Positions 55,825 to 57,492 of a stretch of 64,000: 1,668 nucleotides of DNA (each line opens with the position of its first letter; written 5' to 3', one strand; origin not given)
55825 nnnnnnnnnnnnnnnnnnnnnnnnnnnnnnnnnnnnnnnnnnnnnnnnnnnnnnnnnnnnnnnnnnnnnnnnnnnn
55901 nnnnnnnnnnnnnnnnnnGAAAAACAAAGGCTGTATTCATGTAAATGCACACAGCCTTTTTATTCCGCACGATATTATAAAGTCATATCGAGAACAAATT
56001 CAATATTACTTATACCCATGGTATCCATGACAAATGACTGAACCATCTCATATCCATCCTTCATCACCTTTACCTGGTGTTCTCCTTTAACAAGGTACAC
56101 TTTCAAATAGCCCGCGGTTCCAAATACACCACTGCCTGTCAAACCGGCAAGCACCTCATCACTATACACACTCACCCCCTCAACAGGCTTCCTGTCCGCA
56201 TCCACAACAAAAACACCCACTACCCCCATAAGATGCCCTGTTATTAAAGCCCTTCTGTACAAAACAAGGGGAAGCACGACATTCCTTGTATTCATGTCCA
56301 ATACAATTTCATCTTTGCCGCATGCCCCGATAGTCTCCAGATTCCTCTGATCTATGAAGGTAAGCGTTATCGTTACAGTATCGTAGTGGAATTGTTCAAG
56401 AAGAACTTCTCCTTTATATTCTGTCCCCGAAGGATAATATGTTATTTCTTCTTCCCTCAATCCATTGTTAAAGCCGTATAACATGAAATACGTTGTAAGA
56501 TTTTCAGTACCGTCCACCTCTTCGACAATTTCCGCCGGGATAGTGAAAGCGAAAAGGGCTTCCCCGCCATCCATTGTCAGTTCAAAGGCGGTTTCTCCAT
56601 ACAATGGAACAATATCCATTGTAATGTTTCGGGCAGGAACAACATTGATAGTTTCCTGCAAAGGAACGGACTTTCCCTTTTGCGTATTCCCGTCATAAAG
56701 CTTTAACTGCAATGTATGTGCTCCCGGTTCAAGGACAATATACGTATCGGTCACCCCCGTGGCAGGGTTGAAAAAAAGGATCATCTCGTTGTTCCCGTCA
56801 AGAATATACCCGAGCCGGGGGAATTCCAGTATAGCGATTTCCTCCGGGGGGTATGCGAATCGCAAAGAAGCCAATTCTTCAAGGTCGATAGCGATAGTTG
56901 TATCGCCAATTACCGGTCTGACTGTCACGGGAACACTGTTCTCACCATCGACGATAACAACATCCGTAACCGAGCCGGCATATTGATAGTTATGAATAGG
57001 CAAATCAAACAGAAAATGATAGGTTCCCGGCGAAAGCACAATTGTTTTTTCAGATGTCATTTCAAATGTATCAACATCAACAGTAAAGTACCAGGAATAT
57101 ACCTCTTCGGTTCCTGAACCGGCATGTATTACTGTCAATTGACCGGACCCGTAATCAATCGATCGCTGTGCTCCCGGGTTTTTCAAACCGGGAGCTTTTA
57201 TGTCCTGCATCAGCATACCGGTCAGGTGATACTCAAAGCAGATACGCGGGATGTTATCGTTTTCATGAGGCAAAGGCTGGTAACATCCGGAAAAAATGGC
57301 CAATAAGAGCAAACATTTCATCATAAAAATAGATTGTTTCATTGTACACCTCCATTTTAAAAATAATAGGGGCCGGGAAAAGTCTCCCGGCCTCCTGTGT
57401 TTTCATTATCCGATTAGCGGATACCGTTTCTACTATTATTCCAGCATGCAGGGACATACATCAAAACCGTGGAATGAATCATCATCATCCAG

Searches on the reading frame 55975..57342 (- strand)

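Call 30: search_protein_families(library=pfam, proteins=[window:55975-57342:-], max_evalue=0.01)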
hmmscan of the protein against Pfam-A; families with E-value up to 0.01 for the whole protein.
window:55975-57342:- (455 aa): 1 family
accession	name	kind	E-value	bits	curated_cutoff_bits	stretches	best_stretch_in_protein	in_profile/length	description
PF14347.11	DUF4399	-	0.00035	21.3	28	1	195-234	49-88/91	Domain of unknown function (DUF4399)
